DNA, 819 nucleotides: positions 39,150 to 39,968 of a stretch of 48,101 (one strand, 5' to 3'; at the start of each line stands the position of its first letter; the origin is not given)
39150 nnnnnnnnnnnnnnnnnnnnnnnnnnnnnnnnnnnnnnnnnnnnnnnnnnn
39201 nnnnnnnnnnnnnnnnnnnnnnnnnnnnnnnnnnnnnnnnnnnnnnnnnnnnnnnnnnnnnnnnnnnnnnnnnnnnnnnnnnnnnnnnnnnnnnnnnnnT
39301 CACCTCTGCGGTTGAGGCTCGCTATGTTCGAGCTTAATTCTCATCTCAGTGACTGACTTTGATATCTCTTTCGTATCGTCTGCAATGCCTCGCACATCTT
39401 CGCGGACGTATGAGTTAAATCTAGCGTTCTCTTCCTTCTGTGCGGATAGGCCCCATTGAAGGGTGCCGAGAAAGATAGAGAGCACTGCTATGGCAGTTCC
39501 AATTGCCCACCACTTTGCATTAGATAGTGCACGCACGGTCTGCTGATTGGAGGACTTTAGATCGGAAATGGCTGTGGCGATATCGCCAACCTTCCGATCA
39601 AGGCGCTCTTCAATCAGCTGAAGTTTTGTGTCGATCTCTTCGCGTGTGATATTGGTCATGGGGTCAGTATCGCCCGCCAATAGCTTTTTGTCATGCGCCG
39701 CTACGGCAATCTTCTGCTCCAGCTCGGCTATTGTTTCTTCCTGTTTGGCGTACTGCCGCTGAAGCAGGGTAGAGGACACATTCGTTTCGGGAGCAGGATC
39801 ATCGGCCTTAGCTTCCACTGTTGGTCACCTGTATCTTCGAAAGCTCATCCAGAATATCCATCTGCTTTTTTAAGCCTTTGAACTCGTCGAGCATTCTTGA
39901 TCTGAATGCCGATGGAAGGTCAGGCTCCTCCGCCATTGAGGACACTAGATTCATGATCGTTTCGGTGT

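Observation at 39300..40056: Repressor-linked two-gene cassette in the rexAB position: small acidic protein plus coiled-coil single-pass membrane protein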

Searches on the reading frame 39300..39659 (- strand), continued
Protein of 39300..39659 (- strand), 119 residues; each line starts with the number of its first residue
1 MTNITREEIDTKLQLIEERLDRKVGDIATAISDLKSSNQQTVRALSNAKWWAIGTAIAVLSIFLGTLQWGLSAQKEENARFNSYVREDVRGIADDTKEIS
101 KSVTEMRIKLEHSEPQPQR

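Call 89: search_protein_families(library=padloc, proteins=[L007:4517-4873:+, L028:3166-3504:+, L009:4541-4825:+, L010:4562-4894:+, L012:2634-2951:+, L006:3418-3804:+, L030:3178-3504:+, P0205], max_evalue=0.01)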
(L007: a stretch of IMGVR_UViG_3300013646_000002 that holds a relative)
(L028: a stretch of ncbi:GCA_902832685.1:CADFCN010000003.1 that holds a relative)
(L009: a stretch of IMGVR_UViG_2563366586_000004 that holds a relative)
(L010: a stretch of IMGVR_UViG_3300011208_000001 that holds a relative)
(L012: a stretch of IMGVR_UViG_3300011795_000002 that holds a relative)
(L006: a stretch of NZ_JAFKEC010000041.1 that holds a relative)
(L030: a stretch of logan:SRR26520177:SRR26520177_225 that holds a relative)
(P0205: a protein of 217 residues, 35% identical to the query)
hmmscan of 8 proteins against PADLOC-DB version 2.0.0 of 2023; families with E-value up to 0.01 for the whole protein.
L007:4517-4873:+ (118 aa): 0 families

L028:3166-3504:+ (112 aa): 0 families

L009:4541-4825:+ (94 aa): 0 families

L010:4562-4894:+ (110 aa): 0 families

L012:2634-2951:+ (105 aa): 0 families

L006:3418-3804:+ (128 aa): 0 families

L030:3178-3504:+ (108 aa): 0 families

P0205 (217 aa): 1 family
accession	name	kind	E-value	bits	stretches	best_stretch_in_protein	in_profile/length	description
PDLC04886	PDC-S06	-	0.005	13.7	1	47-198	313-458/727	-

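Call 94: find_related_loci(query=A4, collection=viral_contigs, flank=3000)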
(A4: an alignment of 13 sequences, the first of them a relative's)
Query A4 (113 aa) in viral_contigs; peptide patterns used: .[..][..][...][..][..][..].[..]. (x = any residue, [..] = any of these).
154 stretches matched a pattern; 56 encode a relative of the query (tblastn E <= 1e-3); 56 distinct loci.
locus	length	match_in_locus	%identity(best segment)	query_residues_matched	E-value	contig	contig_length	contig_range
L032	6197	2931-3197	38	1-103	1e-18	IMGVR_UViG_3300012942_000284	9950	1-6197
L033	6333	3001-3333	34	3-109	5e-15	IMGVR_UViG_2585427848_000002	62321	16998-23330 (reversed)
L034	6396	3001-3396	35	4-113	6e-15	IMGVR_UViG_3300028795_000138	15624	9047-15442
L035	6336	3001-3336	35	3-110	8e-15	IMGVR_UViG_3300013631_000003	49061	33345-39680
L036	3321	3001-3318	33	3-113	1e-14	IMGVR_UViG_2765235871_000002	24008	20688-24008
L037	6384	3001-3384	32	3-111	1e-14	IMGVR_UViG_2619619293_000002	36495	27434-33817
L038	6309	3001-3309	37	3-101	3e-14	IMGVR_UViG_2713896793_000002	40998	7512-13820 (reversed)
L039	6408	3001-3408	32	3-111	4e-14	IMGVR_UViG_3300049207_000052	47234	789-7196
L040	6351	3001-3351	35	3-104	5e-14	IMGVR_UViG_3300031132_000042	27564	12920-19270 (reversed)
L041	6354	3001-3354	34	3-110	5e-14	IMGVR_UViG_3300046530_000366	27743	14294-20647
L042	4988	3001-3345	36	4-105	6e-14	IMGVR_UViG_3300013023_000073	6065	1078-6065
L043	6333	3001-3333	37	3-109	1e-13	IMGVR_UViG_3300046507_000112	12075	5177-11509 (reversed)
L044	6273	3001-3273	34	5-102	5e-13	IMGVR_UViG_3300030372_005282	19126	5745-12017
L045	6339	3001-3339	35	4-113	5e-13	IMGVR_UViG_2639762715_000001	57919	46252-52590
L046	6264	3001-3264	35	1-102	3e-12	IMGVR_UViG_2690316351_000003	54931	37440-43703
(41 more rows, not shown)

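Call 100: search_protein_families(library=pfam, alignment_id=A6, max_evalue=0.001)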
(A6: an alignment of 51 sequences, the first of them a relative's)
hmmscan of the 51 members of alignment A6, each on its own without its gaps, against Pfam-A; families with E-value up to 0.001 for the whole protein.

A. member 1, L032:1018-1776:+ (253 aa): 3 families
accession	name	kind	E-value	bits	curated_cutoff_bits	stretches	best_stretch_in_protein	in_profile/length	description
PF00717.28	Peptidase_S24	-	1.5e-12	47.6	23.3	1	137-244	20-115/116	Peptidase S24-like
PF01381.28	HTH_3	-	8.8e-06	26.1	23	1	39-69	1-31/55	Helix-turn-helix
PF13560.12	HTH_31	-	0.00096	19.9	27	0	39-88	6-57/64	Helix-turn-helix domain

B. families by the number of members that match (of 51 scanned): 10 families
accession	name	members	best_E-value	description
PF00717.28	Peptidase_S24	46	1.7e-27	Peptidase S24-like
PF01381.28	HTH_3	37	1.4e-16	Helix-turn-helix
PF13560.12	HTH_31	26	2.6e-15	Helix-turn-helix domain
PF12844.13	HTH_19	8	2.9e-08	Helix-turn-helix domain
PF13443.12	HTH_26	5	2.9e-08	Cro/C1-type HTH DNA-binding domain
PF13744.12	HTH_37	4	0.0001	Helix-turn-helix domain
PF10502.14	Peptidase_S26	3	0.00018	Signal peptidase, peptidase S26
PF07022.19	Phage_CI_repr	2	0.00012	Bacteriophage CI repressor helix-turn-helix domain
PF09339.16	HTH_IclR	2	0.00017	IclR helix-turn-helix domain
PF13590.11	DUF4136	1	3.4e-10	Domain of unknown function (DUF4136)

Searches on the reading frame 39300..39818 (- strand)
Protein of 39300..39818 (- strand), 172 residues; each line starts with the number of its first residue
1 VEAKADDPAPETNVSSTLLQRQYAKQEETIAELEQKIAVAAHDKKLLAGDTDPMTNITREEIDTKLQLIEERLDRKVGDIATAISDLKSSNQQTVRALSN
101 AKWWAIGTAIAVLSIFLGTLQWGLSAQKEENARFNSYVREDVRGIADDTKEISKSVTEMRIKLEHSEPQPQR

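Call 4: search_protein_families(library=pfam, proteins=[window:39300-39818:-], max_evalue=1)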
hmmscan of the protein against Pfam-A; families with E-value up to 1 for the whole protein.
window:39300-39818:- (172 aa): 11 families
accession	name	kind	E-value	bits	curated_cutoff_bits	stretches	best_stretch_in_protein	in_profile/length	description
PF25764.1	KIF21A_4th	-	0.0028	17.8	33.1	1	24-101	57-130/183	KIF21A-like domain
PF06103.16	DUF948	-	0.0049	17.4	37.2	0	106-158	6-58/89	Bacterial protein of unknown function (DUF948)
PF25443.1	ANG-1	-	0.02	15.5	28.5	1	18-51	57-90/105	ANG-1-like domain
PF07956.16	DUF1690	-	0.075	13.9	29.7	1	14-98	39-118/139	Protein of Unknown function (DUF1690)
PF07889.17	DUF1664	-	0.17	12.4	34.6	0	137-165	91-119/124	Protein of unknown function (DUF1664)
PF20570.3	DUF6779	-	0.46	11.6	28.1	0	124-165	48-89/108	Domain of unknown function (DUF6779)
PF24151.2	ArlX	-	0.48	10.3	28.7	1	26-100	34-96/229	ArlX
PF08702.15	Fib_alpha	-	0.58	10.8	29.9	0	21-98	45-121/143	Fibrinogen alpha/beta chain family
PF04977.20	DivIC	-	0.64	10.3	28.9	1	19-61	22-64/80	Septum formation initiator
PF06419.17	COG6_N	-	0.75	10.4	27.4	0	56-102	19-67/114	Conserved oligomeric complex COG6, N-terminal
PF07295.17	DUF1451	-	1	10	26.1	0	126-159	31-64/146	Zinc-ribbon containing domain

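Call 5: search_protein_families(library=phrogs, proteins=[window:39300-39818:-], max_evalue=1)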
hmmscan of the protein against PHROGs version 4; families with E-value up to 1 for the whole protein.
window:39300-39818:- (172 aa): 6 families
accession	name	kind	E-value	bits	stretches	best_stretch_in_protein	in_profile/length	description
phrog_5225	-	unknown function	0.0067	17.8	1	54-113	18-75/92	-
phrog_3671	-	unknown function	0.033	15.4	1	111-165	18-68/87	-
phrog_736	-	unknown function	0.52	11.4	1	95-138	5-48/112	-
phrog_26599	-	unknown function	0.53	11.3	1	17-74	11-49/81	-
phrog_6324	-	unknown function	0.75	11.2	0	62-112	31-81/94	-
phrog_5345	-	unknown function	0.97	10.9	0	59-98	49-87/104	-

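Call 6: search_protein_families(library=padloc, proteins=[window:39300-39818:-], max_evalue=1)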
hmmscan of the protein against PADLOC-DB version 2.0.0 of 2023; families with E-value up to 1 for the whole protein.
window:39300-39818:- (172 aa): 0 families

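Call 7: search_protein_families(library=ncbifam, proteins=[window:39300-39818:-], max_evalue=1)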
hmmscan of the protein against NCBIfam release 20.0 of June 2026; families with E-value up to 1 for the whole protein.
window:39300-39818:- (172 aa): 1 family
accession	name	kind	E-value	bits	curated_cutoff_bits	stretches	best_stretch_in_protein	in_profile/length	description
TIGR04211.1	SH3_and_anchor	equivalog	1.5e-05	24.7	65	1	17-127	76-190/198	TIGR04211 family SH3 domain-containing protein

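Call 9: find_homologous_proteins(query=window:39300-39818:-, max_evalue=0.001)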
Query window:39300-39818:- (172 aa): 45 proteins with E <= 0.001 among 195 candidates.
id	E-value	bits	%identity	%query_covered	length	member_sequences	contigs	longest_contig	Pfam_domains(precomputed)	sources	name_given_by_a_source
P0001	2.6e-97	341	94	100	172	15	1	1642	-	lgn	-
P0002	7.6e-65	235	97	69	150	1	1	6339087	-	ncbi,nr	ncbi:hypothetical protein NHF39_23155 [Pseudomonas proteolytica]|nr:hypothetical protein NHF39_23155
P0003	6.1e-63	229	86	78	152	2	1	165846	-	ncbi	ncbi:hypothetical protein Q1J45_10380 [Pseudomonas rhodesiae]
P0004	4.1e-57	210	72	83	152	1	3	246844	-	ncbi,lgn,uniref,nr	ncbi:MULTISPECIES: hypothetical protein [unclassified Pseudomonas]|uniref:hypothetical protein n=1 T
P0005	4.0e-56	207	77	76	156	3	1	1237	-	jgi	jgi:uncharacterized protein YoxC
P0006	5.0e-54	200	73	75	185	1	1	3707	-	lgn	-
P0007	1.2e-52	196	80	67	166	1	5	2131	-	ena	-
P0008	2.5e-51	192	74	73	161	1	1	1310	-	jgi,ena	-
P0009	3.4e-51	191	65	88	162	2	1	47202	-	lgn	-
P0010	3.7e-51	191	63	87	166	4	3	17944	-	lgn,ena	-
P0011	9.1e-51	190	76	71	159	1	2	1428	-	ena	-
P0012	2.7e-50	188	77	69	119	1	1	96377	-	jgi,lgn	-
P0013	3.8e-50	188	76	71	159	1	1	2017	-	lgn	-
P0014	4.3e-50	188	63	85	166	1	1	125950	-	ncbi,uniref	ncbi:hypothetical protein ACSFEV_12060 [Pseudomonas fulva]|uniref:hypothetical protein n=1 Tax=Pseud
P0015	1.4e-49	186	70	72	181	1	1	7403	-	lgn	-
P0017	8.3e-49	183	75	66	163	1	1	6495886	-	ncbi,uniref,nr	ncbi:hypothetical protein E6B08_19315 [Pseudomonas putida]|uniref:Uncharacterized protein n=1 Tax=Ps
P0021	2.1e-47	179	69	71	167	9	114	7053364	-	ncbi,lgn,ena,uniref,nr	ncbi:hypothetical protein R6U49_00575 [Pseudomonas aeruginosa]|uniref:hypothetical protein n=1 Tax=P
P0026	1.0e-46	177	74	65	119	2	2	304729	-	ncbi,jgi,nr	ncbi:TPA: hypothetical protein U8207_000375 [Pseudomonas putida]|nr:hypothetical protein [Pseudomona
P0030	1.1e-35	141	60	67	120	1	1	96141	-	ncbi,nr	ncbi:hypothetical protein NG726_11715 [Pseudomonas sp. MOB-449]|nr:hypothetical protein [Pseudomonas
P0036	1.4e-30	124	52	63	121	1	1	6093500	-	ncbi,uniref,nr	ncbi:hypothetical protein SA496_14345 [Pseudomonas sp. JS3066]|uniref:hypothetical protein n=1 Tax=P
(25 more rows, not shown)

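Call 14: find_encoding_contigs(protein=P0021, flank=5000, max_places=4)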
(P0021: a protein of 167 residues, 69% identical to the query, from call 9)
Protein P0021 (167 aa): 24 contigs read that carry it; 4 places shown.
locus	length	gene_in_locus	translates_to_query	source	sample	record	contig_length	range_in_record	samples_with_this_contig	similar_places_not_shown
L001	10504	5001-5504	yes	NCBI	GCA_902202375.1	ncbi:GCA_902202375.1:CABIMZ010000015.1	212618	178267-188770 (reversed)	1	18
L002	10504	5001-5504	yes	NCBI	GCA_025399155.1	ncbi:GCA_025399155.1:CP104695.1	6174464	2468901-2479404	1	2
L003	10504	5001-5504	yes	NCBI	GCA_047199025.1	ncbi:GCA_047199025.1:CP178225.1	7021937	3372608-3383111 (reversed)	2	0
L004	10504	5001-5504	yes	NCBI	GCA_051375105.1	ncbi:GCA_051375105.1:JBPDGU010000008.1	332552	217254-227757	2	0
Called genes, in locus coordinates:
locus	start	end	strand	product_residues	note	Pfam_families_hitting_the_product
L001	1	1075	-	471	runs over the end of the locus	PF00772:DnaB, PF13481:AAA_25, PF03796:DnaB_C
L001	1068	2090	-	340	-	PF07120:DUF1376 (weak)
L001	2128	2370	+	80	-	-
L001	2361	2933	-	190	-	PF06254:YdaT_toxin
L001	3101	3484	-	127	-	-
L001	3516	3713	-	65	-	PF09048:Cro, PF01381:HTH_3 (weak)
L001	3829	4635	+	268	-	PF01381:HTH_3 (weak), PF00717:Peptidase_S24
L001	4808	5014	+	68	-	-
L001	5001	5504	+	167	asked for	-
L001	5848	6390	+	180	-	-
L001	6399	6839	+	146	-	PF13957:YafO_toxin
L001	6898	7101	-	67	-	PF08239:SH3_3 (weak), PF18348:SH3_16 (weak)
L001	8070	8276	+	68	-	-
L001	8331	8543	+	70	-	-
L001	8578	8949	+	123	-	PF02599:CsrA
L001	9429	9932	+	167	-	PF11672:DUF3268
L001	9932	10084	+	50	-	-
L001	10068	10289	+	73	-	-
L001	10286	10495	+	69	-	-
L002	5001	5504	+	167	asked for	-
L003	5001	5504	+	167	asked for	-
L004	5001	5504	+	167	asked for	-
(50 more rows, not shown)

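Call 15: find_encoding_contigs(protein=P0017, flank=5000, max_places=2)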
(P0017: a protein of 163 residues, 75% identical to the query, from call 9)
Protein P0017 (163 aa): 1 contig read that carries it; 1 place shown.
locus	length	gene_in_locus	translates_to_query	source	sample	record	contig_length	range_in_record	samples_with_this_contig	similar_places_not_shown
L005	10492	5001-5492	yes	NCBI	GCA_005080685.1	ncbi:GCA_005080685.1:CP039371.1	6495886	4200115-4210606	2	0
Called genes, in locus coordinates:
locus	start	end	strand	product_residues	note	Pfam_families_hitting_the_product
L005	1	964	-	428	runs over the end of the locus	PF00589:Phage_integrase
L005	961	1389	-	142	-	PF08774:VRR_NUC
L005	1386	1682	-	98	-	PF07102:YbcO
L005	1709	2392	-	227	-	PF06992:Phage_lambda_P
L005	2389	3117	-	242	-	PF17948:DnaT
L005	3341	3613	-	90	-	-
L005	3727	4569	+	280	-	PF00717:Peptidase_S24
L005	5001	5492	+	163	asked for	-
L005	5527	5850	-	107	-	PF07867:DUF1654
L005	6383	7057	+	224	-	PF08787:Alginate_lyase2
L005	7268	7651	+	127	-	PF08281:Sigma70_r4_2, PF00196:GerE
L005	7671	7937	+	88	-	-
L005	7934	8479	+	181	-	PF13384:HTH_23 (faint), PF13518:HTH_28 (faint)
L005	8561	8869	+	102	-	-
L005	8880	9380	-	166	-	-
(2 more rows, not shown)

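Call 16: search_dna_similar(query=window:39300-39818:-, collection=phages, mode=protein, max_evalue=0.001, max_rows=40)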
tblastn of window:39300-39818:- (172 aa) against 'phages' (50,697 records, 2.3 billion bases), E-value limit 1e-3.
No match.

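Call 20: find_related_loci(query=A1, collection=genome_contigs, flank=4000)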
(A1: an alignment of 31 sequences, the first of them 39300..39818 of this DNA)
Query A1 (172 aa) in genome_contigs; peptide patterns used: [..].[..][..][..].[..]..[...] (x = any residue, [..] = any of these).
6 stretches matched a pattern, but none encodes a relative of the query by tblastn (E <= 1e-3).

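Call 34: find_encoding_contigs(protein=P0026, flank=3000, max_places=2)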
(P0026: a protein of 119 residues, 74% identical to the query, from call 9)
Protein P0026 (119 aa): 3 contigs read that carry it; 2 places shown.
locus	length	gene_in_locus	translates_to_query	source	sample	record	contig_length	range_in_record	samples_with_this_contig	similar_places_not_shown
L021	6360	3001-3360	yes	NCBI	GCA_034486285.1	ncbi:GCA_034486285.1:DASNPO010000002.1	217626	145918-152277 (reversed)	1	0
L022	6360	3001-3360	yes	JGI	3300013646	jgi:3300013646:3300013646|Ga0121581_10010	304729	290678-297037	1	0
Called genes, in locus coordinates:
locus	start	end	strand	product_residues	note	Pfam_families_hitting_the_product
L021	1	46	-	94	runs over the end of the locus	-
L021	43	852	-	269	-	PF09669:Phage_pRha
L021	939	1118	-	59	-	-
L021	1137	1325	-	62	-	-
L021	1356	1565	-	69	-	-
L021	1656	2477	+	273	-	PF01381:HTH_3, PF13443:HTH_26 (weak), PF00717:Peptidase_S24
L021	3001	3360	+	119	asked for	-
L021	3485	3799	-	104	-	PF07867:DUF1654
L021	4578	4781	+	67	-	-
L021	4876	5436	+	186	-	PF13392:HNH_3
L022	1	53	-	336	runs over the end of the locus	PF17948:DnaT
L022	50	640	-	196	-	PF10544:T5orf172, PF13455:MUG113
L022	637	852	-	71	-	-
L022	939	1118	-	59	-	-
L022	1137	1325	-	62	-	-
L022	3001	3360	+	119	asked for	-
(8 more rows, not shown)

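Call 35: find_encoding_contigs(protein=P0030, flank=3000, max_places=1)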
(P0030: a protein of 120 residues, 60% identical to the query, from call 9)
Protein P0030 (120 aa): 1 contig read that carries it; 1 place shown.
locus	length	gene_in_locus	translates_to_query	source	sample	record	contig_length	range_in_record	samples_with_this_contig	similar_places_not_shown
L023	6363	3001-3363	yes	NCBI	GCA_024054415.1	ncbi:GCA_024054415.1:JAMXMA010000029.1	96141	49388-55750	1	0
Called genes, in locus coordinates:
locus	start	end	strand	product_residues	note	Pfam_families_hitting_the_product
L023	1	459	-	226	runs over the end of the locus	PF09669:Phage_pRha, PF03374:ANT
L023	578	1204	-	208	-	-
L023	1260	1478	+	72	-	-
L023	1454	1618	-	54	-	-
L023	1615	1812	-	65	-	PF14549:P22_Cro, PF15943:YdaS_toxin (weak)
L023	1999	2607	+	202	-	PF00717:Peptidase_S24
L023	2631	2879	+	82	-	-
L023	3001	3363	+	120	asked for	-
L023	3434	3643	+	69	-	-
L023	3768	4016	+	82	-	PF07867:DUF1654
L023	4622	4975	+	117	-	PF24729:Acb2_Tad1_hairpin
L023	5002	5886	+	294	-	PF16868:NMT1_3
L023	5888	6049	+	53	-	-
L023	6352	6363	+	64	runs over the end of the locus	-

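Call 36: find_encoding_contigs(protein=P0036, flank=3000, max_places=1)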
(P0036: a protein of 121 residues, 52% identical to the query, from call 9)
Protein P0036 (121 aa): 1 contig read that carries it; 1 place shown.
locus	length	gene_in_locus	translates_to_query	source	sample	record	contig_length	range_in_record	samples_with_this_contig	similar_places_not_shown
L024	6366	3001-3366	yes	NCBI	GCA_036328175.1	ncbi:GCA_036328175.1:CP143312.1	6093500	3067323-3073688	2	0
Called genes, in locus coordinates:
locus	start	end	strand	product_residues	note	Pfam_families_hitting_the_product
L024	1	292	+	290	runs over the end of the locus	PF12844:HTH_19 (weak), PF13560:HTH_31, PF01381:HTH_3, PF00717:Peptidase_S24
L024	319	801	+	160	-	-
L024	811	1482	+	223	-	-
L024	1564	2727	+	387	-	PF25819:Nal1_C (weak)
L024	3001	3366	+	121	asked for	-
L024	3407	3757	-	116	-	-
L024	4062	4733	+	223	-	PF02586:SRAP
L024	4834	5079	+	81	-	-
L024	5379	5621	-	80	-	-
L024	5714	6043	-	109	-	PF07867:DUF1654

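Call 37: find_encoding_contigs(protein=P0012, flank=3000, max_places=1)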
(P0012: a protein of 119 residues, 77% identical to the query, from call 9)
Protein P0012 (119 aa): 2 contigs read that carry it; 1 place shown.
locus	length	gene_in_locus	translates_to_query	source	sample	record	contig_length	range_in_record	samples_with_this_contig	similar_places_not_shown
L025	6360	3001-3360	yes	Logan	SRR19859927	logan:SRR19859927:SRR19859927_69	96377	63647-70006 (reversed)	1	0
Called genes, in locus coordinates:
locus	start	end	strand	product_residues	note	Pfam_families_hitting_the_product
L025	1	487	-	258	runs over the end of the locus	PF13730:HTH_36, PF17948:DnaT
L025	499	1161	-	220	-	PF09669:Phage_pRha, PF03374:ANT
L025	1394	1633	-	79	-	-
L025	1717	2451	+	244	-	PF01381:HTH_3 (weak), PF00717:Peptidase_S24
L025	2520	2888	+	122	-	-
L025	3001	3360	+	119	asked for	-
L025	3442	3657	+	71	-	-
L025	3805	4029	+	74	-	-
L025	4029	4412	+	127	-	PF00196:GerE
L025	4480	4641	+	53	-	-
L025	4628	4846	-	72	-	-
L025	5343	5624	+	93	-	-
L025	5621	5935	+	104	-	-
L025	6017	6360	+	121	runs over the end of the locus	-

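Call 42: predict_structure(alignment_id=A1)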
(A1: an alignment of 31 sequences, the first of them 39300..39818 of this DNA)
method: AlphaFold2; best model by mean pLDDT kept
length: 172 residues; sequences in the alignment: 31
mean_pLDDT: 74.4   pTM: 0.24
mean pLDDT of the five models: 74.4, 70.8, 70.6, 66.3, 64.3
residues with pLDDT >= 90: 8; 70-90: 117; 50-70: 34; < 50: 13
segments of 3 or more residues with pLDDT < 50: 1-11
pLDDT, mean of each block of 10 residues (from residue 1): 42 58 75 78 59 59 81 86 86 73 78 85 79 81 90 89 71 49
secondary structure, 60 per line:
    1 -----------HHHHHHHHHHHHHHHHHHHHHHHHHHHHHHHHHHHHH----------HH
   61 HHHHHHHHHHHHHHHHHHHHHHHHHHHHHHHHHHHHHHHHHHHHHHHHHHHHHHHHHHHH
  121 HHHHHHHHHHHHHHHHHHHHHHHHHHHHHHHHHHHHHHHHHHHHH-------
elements in order: H12-48 H59-165

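Call 88: search_protein_families(library=pfam, proteins=[L001:4808-5014:+, L025:2520-2888:+, L023:2631-2879:+], max_evalue=0.01)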
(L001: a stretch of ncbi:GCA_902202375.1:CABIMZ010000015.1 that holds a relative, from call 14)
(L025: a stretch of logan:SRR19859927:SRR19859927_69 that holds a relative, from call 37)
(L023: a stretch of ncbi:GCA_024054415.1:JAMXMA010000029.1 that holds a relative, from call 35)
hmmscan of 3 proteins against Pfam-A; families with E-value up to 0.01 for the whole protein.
L001:4808-5014:+ (68 aa): 0 families

L025:2520-2888:+ (122 aa): 0 families

L023:2631-2879:+ (82 aa): 0 families

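Call 89: search_protein_families(library=padloc, proteins=[L001:4808-5014:+, P0021], max_evalue=0.01)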
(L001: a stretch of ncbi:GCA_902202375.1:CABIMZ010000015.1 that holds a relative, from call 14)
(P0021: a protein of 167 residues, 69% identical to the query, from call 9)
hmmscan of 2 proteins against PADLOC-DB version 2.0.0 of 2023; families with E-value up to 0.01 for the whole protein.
L001:4808-5014:+ (68 aa): 0 families

P0021 (167 aa): 0 families
